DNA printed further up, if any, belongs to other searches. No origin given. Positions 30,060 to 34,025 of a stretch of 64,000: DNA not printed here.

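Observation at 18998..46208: Complete Bacteroidetes-style eCIS in a probable methanotroph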

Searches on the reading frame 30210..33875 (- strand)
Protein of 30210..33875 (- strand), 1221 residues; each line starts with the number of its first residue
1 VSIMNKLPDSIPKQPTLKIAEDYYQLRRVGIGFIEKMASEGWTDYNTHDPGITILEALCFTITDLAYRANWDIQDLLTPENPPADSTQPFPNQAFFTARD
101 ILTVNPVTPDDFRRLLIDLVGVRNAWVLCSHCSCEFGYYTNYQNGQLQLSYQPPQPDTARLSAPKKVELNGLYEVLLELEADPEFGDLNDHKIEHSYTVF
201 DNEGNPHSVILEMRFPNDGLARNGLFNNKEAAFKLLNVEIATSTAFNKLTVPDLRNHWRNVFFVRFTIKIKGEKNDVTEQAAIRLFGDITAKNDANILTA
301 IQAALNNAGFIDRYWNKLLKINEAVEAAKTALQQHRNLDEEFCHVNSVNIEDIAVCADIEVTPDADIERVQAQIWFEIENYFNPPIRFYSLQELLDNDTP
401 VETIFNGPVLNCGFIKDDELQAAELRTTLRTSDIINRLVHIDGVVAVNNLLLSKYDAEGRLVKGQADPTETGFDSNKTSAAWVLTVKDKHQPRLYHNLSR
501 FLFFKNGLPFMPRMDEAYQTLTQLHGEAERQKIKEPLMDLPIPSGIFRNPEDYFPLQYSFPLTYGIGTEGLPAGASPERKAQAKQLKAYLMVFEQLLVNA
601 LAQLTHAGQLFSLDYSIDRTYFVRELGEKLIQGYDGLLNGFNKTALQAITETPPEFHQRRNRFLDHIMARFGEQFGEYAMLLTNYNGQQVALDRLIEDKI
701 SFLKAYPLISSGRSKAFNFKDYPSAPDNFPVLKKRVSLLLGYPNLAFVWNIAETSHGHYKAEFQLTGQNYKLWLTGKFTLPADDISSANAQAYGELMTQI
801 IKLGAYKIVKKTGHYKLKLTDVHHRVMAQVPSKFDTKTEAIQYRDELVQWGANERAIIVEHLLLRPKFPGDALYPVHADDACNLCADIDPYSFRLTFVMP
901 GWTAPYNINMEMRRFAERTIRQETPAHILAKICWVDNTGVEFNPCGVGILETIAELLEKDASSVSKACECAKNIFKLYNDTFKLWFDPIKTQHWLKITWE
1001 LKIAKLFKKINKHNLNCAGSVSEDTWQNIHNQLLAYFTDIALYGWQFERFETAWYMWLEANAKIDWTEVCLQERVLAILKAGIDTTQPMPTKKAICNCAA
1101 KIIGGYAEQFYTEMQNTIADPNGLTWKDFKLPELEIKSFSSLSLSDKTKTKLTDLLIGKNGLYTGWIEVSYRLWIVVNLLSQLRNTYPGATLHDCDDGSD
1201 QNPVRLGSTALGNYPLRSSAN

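Call 5: search_protein_families(library=pfam, proteins=[window:30210-33875:-], max_evalue=0.01)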
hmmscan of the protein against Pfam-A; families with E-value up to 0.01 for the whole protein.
window:30210-33875:- (1221 aa): 0 families

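Call 12: search_solved_structures(query=window:30210-33875:-, max_evalue=0.1)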
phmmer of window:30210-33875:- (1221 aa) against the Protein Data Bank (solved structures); distinct sequences matched with E-value up to 0.1: 7.
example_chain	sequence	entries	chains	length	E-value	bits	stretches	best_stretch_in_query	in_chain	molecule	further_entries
7b5h_AD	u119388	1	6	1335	1.3e-108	367.2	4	306-744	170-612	All3315 protein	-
7aeb_A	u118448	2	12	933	8.6e-97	328.1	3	322-762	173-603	baseplate protein (Algo12)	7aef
9wsz_A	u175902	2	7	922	1.7e-94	320.5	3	322-762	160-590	Baseplate protein Alg12 | The baseplate protein Alg12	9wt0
9rce_B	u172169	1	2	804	8e-32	112.9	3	22-150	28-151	SalCis12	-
9qgl_a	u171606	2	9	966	4.7e-28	100.4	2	33-119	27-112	Baseplate protein J-like domain-containing protein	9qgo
6j0n_P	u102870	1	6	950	5.6e-23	83.6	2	33-119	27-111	Pvc12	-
6rao_J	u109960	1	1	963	2.8e-17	64.7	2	35-119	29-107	Afp12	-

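Call 68: search_solved_structures(query=window:30210-33875:-, max_evalue=1e-50, show_alignments=2)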
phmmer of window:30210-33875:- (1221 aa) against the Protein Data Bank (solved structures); distinct sequences matched with E-value up to 1e-50: 3.
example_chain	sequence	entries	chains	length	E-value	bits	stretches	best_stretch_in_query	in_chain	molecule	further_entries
7b5h_AD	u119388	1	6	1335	1.3e-108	367.2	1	306-744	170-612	All3315 protein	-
7aeb_A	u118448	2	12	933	8.6e-97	328.1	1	322-762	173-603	baseplate protein (Algo12)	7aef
9wsz_A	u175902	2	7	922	1.7e-94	320.5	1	322-762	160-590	Baseplate protein Alg12 | The baseplate protein Alg12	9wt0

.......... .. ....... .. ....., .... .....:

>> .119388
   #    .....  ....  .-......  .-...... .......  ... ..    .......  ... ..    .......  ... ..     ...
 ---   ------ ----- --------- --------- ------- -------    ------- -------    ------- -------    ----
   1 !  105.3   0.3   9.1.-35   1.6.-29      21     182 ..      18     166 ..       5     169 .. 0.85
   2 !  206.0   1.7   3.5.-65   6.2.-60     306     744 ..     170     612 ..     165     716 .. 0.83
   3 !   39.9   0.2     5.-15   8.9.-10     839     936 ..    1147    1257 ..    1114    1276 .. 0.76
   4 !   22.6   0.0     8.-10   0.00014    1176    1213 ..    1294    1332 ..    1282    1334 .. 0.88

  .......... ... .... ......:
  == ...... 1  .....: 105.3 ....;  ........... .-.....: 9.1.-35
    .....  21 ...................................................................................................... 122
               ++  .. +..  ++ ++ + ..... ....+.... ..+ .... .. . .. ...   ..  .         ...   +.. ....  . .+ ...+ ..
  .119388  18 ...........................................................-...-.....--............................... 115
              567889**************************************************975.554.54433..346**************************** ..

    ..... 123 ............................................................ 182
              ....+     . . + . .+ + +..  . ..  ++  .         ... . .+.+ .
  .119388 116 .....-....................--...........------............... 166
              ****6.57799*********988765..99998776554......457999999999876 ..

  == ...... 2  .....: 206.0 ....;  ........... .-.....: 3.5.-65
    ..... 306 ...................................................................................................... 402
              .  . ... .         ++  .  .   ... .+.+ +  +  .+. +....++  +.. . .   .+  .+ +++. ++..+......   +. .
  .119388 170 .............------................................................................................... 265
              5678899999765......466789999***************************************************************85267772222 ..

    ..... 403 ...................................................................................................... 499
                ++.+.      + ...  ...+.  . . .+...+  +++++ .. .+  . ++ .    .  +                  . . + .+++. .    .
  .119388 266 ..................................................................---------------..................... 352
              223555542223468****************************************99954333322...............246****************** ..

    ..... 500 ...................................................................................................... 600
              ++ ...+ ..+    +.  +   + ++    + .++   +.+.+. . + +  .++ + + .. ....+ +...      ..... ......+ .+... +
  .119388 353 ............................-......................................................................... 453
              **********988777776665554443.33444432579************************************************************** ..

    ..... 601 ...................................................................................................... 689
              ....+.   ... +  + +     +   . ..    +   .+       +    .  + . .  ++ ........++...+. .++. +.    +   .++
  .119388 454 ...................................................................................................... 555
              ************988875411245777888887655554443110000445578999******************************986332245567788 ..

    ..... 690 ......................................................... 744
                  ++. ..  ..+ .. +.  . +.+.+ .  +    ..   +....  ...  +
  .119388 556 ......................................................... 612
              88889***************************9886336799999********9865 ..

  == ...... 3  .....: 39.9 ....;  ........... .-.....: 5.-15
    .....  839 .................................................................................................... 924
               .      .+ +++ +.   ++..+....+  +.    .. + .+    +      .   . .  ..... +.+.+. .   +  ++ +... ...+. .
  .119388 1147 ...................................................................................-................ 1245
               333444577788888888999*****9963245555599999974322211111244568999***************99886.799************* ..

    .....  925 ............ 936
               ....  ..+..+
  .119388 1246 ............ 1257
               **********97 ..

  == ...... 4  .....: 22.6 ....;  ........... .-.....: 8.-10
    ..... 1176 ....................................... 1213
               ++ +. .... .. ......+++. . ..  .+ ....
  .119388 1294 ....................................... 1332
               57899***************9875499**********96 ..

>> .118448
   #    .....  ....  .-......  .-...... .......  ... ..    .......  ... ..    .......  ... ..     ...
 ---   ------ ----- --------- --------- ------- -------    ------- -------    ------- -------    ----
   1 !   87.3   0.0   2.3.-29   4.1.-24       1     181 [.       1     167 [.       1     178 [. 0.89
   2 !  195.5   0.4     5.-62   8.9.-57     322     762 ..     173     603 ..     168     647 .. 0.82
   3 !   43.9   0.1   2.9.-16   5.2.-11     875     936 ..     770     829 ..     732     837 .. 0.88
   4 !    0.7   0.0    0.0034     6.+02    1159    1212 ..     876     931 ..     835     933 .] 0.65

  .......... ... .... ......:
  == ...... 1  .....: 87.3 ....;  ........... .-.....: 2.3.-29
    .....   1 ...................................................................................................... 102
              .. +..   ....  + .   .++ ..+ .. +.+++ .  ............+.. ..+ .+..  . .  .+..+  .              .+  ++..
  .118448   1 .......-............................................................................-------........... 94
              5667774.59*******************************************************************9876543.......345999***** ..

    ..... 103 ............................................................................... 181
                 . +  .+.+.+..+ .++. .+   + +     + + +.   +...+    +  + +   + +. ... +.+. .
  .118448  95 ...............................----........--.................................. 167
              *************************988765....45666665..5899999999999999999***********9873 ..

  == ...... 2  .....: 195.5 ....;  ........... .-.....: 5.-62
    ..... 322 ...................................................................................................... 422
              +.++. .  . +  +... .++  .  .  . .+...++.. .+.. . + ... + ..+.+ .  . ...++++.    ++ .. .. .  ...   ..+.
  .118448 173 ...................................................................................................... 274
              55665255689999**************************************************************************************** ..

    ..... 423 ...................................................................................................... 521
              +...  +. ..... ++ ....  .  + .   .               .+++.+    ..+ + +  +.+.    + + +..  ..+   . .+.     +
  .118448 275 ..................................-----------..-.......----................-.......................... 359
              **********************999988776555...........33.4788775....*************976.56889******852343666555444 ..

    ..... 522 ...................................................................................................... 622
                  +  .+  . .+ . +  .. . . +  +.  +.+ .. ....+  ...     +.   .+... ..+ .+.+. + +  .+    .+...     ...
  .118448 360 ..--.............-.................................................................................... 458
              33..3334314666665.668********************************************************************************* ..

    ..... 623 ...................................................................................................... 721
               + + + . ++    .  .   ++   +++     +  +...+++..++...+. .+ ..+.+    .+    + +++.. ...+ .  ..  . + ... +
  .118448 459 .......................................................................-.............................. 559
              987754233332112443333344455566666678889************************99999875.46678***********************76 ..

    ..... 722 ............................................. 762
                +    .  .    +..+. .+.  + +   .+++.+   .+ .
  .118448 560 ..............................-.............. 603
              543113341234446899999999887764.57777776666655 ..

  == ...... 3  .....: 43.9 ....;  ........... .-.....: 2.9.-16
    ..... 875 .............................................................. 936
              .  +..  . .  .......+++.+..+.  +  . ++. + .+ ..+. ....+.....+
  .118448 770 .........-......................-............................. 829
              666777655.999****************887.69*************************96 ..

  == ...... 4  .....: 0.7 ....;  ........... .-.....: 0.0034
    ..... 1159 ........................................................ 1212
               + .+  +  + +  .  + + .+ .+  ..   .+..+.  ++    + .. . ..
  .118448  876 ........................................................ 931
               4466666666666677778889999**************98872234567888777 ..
